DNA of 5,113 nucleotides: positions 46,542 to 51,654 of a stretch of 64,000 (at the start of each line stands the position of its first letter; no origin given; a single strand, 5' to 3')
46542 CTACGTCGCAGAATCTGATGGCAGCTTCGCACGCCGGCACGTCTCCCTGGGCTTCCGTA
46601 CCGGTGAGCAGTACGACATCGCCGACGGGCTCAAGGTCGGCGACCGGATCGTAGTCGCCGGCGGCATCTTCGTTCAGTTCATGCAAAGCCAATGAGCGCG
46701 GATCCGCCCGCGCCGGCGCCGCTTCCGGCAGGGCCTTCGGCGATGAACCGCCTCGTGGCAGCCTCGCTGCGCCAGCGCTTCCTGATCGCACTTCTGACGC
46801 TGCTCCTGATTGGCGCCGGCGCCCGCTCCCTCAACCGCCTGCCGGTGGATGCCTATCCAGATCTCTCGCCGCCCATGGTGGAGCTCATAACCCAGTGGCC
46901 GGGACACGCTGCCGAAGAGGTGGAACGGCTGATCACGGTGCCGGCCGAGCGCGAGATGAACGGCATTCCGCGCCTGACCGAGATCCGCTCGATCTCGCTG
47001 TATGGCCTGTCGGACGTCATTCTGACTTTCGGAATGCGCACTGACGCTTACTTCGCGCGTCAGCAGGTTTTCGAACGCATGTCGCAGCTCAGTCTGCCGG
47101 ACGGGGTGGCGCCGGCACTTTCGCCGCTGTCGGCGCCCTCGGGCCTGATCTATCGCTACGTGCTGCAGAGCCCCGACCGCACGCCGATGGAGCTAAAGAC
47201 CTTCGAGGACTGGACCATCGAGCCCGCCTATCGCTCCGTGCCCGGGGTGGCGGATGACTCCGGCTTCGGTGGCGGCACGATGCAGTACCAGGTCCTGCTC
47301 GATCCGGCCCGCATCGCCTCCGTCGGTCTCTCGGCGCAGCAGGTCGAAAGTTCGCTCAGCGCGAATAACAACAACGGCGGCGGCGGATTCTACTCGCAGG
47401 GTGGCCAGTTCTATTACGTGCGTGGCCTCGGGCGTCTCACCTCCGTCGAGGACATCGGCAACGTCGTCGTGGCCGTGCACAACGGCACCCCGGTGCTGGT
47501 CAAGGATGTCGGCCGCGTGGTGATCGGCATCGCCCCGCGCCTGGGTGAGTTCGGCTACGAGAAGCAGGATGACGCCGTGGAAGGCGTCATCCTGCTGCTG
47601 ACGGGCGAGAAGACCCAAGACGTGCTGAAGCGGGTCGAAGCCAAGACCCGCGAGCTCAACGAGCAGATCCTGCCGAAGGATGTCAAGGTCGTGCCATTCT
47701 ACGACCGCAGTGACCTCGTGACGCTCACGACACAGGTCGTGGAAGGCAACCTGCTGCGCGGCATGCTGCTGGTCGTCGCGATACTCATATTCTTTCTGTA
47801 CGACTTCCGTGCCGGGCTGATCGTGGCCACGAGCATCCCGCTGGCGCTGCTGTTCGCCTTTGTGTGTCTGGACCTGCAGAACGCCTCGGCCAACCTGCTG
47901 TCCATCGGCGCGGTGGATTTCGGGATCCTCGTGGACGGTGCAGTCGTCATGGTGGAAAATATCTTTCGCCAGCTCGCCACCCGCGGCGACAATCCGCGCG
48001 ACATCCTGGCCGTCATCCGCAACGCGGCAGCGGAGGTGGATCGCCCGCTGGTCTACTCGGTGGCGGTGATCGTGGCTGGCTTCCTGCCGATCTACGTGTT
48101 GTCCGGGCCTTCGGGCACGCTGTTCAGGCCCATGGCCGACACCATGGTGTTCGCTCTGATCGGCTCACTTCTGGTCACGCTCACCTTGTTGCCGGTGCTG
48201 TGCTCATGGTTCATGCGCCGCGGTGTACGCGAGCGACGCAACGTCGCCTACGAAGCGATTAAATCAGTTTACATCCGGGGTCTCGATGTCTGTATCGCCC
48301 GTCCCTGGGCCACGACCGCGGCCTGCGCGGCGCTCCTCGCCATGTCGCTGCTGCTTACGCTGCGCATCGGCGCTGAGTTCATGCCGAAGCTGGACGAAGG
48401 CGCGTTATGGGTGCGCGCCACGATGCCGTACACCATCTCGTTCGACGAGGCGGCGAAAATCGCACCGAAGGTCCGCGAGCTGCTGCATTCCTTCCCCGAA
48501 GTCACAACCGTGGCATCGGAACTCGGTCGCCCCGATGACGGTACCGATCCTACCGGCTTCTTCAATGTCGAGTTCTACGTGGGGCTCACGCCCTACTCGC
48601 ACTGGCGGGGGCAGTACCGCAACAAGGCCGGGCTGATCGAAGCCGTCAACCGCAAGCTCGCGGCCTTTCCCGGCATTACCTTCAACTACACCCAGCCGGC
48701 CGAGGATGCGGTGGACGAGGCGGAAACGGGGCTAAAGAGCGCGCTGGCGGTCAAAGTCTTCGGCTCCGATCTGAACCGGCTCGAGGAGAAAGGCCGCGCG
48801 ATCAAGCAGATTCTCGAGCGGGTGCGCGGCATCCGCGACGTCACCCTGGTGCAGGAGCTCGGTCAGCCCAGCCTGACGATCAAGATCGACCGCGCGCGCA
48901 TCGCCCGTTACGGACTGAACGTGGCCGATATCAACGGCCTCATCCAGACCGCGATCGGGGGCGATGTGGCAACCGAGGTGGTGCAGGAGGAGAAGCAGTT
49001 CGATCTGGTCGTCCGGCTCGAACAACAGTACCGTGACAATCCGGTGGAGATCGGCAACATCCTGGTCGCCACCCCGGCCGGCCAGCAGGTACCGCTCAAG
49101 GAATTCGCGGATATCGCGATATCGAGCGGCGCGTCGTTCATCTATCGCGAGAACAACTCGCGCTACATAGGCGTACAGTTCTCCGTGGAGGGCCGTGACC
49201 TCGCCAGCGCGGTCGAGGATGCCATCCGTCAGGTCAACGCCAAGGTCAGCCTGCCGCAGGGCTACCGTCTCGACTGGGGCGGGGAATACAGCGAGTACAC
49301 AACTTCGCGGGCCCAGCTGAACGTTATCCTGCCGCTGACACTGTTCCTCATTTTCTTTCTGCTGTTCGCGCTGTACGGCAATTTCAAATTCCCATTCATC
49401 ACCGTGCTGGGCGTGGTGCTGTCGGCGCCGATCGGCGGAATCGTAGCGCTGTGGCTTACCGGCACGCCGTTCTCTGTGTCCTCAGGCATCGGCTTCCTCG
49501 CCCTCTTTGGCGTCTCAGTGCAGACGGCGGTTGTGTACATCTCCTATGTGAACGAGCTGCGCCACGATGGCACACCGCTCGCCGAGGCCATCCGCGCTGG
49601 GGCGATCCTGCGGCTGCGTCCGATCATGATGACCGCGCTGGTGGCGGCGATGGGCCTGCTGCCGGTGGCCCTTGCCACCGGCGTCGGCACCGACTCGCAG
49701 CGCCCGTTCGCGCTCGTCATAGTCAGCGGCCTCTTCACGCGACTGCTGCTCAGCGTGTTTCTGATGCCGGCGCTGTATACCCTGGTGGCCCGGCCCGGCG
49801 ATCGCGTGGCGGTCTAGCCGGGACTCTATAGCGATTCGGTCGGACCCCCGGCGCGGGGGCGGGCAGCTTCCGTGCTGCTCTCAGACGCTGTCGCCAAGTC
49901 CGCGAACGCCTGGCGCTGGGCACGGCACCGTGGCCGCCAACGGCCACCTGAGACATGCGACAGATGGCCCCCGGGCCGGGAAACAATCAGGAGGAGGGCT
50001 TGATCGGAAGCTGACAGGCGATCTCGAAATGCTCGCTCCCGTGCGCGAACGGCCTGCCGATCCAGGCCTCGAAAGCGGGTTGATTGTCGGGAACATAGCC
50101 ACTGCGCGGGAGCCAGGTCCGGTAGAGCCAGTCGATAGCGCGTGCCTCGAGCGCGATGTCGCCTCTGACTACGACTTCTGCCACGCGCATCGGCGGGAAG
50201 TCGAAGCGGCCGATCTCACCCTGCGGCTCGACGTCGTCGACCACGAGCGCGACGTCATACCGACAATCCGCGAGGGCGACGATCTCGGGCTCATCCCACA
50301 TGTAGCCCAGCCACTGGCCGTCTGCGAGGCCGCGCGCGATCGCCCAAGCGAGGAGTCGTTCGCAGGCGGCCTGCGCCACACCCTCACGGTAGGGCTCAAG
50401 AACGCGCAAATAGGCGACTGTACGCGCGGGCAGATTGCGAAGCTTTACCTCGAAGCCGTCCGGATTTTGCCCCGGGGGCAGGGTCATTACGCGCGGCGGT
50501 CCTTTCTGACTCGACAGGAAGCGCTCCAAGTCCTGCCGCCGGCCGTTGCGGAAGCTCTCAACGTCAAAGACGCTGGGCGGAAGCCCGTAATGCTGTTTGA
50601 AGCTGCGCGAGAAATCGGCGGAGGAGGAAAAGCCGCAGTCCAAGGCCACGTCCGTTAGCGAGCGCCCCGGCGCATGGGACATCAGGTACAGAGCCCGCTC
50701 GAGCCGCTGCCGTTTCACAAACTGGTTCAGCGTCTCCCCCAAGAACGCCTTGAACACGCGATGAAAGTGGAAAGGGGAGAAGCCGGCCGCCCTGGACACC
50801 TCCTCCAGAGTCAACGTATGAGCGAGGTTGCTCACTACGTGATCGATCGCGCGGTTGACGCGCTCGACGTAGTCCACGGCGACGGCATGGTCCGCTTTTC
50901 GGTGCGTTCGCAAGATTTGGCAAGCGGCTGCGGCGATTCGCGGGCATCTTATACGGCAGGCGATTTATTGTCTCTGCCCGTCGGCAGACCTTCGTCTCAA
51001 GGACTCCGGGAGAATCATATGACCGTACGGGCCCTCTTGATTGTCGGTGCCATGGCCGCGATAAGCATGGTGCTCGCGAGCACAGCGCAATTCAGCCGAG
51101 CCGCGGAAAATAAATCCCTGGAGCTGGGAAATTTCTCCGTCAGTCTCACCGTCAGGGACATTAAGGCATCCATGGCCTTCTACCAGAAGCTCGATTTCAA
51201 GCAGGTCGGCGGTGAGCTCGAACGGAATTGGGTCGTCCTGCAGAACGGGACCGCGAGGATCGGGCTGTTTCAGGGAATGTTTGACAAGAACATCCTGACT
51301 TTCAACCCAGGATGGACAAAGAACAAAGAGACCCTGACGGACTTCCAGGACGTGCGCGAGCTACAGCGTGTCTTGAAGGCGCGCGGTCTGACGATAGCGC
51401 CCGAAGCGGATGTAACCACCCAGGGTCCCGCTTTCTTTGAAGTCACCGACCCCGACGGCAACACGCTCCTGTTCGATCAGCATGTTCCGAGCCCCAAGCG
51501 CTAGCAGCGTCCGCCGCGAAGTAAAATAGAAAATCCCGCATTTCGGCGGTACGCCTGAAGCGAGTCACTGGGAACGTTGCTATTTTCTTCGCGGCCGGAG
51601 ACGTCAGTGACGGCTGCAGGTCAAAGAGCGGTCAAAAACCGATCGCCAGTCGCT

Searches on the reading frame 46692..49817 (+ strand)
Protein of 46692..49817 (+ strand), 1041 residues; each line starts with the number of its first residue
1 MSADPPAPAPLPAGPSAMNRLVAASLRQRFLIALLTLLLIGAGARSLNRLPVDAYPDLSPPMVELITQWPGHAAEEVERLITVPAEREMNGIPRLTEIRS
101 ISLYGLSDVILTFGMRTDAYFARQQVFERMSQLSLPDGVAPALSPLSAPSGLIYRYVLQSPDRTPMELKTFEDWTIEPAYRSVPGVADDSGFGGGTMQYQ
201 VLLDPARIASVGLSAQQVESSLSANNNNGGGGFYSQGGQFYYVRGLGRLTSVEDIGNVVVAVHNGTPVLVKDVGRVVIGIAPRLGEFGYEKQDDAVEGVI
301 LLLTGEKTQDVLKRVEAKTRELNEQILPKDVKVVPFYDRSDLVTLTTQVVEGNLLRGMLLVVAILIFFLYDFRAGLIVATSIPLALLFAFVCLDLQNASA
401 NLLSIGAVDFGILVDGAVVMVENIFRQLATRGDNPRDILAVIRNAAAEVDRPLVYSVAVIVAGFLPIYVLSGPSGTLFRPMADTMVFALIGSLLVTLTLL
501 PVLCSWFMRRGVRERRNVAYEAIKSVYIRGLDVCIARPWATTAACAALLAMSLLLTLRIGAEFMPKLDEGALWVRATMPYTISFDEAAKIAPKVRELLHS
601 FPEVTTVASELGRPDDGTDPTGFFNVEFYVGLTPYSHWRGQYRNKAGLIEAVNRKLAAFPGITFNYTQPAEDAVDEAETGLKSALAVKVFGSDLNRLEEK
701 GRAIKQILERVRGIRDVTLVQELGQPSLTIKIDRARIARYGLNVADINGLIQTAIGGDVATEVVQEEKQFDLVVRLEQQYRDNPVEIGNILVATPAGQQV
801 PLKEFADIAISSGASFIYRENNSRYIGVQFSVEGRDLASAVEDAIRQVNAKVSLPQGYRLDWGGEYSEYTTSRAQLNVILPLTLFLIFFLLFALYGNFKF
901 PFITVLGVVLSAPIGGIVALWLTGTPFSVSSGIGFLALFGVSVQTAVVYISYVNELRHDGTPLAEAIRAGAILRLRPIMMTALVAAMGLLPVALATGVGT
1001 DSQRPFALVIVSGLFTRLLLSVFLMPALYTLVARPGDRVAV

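Call 69: search_protein_families(library=pfam, proteins=[window:46692-49817:+], max_evalue=0.00001)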
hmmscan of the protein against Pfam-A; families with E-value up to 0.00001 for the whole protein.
window:46692-49817:+ (1041 aa): 1 family
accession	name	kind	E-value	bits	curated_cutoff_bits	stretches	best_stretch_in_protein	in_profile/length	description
PF00873.25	ACR_tran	-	5.8e-259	862.3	28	1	23-1032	3-1020/1021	AcrB/AcrD/AcrF family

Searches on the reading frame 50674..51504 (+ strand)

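Call 69: search_protein_families(library=pfam, proteins=[window:50674-51504:+], max_evalue=0.00001)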
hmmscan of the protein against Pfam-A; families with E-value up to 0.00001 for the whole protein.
window:50674-51504:+ (276 aa): 1 family
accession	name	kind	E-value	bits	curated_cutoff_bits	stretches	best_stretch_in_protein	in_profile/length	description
PF00903.31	Glyoxalase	-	2.2e-08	35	20.6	1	156-265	5-119/121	Glyoxalase/Bleomycin resistance protein/Dioxygenase superfamily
